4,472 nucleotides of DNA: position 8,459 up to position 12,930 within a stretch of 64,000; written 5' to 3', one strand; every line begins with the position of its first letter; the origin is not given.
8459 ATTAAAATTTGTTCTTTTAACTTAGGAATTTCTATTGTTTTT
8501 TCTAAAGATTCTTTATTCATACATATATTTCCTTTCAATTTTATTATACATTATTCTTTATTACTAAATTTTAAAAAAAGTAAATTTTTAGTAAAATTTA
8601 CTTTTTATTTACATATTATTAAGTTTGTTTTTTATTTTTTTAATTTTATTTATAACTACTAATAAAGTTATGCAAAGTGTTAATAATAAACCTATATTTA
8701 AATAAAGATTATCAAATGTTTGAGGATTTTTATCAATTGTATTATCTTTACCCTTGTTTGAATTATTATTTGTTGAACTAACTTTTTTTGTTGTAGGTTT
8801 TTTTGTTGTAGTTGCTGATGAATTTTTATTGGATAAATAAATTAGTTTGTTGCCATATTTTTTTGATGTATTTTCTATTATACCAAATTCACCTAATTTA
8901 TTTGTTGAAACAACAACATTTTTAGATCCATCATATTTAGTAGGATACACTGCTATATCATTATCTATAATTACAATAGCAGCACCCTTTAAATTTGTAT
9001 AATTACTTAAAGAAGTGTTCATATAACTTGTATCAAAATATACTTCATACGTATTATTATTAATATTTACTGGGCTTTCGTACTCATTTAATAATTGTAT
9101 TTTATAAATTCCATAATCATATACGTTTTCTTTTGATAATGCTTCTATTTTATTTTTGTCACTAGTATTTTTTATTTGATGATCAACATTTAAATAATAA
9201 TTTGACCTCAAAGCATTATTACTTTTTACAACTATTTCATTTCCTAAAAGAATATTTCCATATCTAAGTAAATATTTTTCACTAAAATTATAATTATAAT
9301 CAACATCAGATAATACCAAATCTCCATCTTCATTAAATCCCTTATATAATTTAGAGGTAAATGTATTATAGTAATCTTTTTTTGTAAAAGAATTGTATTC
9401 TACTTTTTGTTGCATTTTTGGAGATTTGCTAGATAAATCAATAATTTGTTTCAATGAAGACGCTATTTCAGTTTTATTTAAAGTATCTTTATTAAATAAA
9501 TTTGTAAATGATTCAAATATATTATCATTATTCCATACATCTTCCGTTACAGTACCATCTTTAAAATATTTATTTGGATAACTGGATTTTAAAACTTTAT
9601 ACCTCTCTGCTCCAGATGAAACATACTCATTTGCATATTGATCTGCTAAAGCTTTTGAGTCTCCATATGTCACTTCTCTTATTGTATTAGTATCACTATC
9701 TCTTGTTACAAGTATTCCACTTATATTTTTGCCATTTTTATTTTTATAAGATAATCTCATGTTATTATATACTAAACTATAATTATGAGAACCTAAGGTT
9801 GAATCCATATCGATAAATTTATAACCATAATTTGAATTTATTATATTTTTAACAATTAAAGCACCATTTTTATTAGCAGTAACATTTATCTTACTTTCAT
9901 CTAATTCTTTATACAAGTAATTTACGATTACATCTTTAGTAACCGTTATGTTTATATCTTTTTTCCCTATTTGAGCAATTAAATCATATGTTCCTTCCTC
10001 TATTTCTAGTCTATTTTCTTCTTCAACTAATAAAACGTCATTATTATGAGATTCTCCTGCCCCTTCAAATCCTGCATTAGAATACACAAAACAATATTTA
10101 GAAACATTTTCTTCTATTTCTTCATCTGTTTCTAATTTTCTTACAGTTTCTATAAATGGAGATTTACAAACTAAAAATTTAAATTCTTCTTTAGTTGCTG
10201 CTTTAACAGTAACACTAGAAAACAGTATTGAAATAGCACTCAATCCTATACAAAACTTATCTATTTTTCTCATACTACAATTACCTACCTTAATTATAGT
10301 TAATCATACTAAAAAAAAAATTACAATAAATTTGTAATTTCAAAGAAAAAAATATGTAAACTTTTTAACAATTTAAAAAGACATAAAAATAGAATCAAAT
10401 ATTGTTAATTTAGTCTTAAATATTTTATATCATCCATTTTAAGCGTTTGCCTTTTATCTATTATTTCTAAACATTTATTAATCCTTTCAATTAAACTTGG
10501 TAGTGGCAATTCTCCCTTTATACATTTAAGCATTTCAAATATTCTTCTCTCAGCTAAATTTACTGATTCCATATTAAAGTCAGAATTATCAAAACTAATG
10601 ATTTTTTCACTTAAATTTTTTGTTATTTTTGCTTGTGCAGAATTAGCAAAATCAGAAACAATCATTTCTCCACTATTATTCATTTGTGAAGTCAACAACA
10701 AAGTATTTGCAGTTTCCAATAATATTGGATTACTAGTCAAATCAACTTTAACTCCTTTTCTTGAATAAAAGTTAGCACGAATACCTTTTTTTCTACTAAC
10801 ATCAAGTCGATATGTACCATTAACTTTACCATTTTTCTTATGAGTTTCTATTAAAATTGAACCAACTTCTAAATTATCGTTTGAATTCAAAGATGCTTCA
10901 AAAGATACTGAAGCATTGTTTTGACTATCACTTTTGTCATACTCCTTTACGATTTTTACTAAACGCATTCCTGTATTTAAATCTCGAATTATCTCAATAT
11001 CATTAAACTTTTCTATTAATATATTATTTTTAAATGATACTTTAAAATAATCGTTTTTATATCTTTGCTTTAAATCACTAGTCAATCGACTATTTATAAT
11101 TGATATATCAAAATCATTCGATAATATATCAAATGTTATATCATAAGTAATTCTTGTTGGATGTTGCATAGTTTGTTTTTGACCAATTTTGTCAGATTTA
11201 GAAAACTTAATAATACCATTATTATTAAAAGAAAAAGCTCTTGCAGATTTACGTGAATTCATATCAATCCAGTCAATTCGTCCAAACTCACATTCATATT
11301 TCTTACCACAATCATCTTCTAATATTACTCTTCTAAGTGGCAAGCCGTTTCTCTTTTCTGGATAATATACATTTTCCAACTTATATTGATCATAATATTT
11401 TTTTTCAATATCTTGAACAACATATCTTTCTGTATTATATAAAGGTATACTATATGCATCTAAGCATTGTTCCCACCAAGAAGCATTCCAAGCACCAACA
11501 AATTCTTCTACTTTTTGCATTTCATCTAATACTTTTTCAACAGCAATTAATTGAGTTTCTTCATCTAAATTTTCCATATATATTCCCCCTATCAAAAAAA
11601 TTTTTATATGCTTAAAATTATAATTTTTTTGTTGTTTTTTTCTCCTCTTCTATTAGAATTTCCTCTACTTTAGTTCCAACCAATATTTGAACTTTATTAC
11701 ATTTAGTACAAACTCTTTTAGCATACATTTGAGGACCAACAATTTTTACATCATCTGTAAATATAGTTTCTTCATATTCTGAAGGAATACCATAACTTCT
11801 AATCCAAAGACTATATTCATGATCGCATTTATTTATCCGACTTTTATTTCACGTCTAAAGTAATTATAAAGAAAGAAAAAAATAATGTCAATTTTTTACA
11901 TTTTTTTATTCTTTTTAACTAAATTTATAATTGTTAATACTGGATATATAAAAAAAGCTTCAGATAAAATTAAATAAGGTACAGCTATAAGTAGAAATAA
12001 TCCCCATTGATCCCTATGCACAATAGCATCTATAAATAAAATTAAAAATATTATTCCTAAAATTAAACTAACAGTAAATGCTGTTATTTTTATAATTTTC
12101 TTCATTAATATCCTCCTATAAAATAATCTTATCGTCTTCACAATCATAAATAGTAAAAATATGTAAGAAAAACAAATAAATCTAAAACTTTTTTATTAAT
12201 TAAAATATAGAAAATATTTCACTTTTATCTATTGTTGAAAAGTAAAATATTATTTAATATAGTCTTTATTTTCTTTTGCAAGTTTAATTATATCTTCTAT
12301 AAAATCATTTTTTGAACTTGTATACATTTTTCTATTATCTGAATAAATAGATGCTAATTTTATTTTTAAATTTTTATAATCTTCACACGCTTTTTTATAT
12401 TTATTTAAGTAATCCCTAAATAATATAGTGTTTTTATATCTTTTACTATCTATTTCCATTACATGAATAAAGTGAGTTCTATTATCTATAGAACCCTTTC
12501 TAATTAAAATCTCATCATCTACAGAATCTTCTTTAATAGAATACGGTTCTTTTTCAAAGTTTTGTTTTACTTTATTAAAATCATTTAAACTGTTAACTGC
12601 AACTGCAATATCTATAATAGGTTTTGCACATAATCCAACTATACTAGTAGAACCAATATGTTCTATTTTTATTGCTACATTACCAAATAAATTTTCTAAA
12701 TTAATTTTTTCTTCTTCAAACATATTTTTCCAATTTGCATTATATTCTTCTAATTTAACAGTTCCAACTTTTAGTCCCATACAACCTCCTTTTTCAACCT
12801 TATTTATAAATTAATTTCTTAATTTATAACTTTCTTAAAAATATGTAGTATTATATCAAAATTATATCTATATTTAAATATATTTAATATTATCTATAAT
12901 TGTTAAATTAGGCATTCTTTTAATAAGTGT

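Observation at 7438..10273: Sortase B locus: NPQTF-anchored surface protein followed by an SrtB carrying a repetitive cytoplasmic N-terminal extension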

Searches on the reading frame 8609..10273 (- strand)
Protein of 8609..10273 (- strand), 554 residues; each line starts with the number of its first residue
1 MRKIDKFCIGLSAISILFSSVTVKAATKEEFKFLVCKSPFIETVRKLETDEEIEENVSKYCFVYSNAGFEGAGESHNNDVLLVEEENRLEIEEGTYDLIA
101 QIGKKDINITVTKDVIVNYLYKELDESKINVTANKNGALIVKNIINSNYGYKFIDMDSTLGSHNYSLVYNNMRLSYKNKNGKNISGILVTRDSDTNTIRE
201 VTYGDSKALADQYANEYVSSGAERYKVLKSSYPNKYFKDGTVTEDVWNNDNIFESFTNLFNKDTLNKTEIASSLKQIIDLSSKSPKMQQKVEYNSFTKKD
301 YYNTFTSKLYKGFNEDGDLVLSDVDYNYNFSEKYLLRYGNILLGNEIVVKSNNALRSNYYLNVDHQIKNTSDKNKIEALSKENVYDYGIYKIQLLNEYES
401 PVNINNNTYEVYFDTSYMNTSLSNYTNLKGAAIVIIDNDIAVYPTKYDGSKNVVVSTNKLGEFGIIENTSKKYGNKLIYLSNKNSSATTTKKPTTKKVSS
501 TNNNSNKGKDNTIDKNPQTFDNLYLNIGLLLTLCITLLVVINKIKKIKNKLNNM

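Call 3: search_protein_families(library=pfam, proteins=[window:8609-10273:-], max_evalue=0.01)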
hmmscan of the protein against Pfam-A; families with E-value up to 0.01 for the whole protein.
window:8609-10273:- (554 aa): 0 families

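Call 4: search_protein_families(library=ncbifam, proteins=[window:8609-10273:-], max_evalue=0.01)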
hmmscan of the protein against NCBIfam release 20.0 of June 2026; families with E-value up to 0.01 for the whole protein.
window:8609-10273:- (554 aa): 0 families

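Call 10: search_protein_families(library=pfam, proteins=[window:8609-10273:-], max_evalue=10)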
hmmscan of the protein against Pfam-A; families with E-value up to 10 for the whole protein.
window:8609-10273:- (554 aa): 2 families
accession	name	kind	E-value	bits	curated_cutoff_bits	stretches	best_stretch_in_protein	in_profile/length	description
PF05684.17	DUF819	-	0.24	10.8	27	1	477-551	164-237/379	Protein of unknown function (DUF819)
PF19954.5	EAD10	-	0.27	11.7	24.1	1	91-129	31-70/77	Effector-associated domain 10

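Call 32: find_homologous_proteins(query=window:8609-10273:-, max_evalue=0.001)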
Query window:8609-10273:- (554 aa): 1 proteins with E <= 0.001 among 8000 candidates.
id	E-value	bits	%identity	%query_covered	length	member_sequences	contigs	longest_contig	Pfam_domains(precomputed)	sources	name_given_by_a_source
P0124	0.0e+0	1143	97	100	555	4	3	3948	-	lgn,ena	-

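Call 59: predict_structure(alignment_id=A5)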
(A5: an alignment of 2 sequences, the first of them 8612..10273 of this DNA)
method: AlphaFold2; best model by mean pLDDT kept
length: 554 residues; sequences in the alignment: 2
mean_pLDDT: 34.6   pTM: 0.27
mean pLDDT of the five models: 34.6, 32.4, 29.0, 28.1, 27.4
residues with pLDDT >= 90: 0; 70-90: 9; 50-70: 82; < 50: 463
segments of 3 or more residues with pLDDT < 50: 1-181, 192-198, 258-286, 288-531
pLDDT, mean of each block of 10 residues (from residue 1): 23 23 22 37 43 46 32 26 27 31 27 23 32 32 26 27 36 37 53 49 60 60 57 56 58 52 43 48 47 36 37 30 29 28 24 22 24 26 23 23 23 25 24 25 26 22 24 22 22 23 23 25 38 65 73 58
secondary structure, 60 per line:
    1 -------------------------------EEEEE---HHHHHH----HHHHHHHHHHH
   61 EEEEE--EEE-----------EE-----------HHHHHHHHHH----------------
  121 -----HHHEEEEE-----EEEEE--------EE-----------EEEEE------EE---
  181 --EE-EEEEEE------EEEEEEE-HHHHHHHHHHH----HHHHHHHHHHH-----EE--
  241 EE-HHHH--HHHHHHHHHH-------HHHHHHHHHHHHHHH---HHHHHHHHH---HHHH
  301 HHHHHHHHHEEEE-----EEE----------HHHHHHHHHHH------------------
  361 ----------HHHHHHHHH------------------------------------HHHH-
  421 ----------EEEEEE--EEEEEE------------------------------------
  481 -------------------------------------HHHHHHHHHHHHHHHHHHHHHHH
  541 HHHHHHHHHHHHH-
elements in order: E32-36 H40-45 H50-60 E61-65 E68-70 H95-104 E129-133 E139-143 E165-169 E186-191 E198-204 H206-216 H221-231 H244-247 H250-259 H267-281 H285-293 H297-309 E310-313 E319-321 H332-342 H371-379 H416-419 E431-436 E439-444 H518-553

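Call 67: search_protein_families(library=ncbifam, proteins=[window:8609-10273:-], max_evalue=10)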
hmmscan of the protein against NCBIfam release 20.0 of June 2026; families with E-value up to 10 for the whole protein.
window:8609-10273:- (554 aa): 1 family
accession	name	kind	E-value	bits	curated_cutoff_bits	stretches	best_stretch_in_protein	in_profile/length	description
NF053819.1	EF0750_LPXTG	subfamily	0.24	11.9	47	1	490-544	44-104/105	EF2685/EF0750 family sortase-dependent surface protein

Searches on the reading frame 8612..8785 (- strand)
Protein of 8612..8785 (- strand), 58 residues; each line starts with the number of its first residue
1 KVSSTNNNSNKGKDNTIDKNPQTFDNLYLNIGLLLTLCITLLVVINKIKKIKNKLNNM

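Call 67: search_protein_families(library=ncbifam, proteins=[window:8612-8785:-], max_evalue=10)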
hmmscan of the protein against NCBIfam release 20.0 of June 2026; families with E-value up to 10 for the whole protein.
seq(58 aa): 1 family
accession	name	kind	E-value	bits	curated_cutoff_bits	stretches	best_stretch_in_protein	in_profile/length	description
NF050182.1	TM0026_fam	equivalog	0.037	14.5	100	1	27-54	34-61/64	TM0026 family membrane protein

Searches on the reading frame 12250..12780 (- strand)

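Call 57: search_protein_families(library=pfam, proteins=[window:12250-12780:-], max_evalue=0.001)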
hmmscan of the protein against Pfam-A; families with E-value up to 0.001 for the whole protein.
window:12250-12780:- (176 aa): 1 family
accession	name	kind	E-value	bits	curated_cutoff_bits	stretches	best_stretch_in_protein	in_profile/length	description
PF04229.20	GrpB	-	1.8e-43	148.9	25.5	1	8-166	2-158/159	GrpB protein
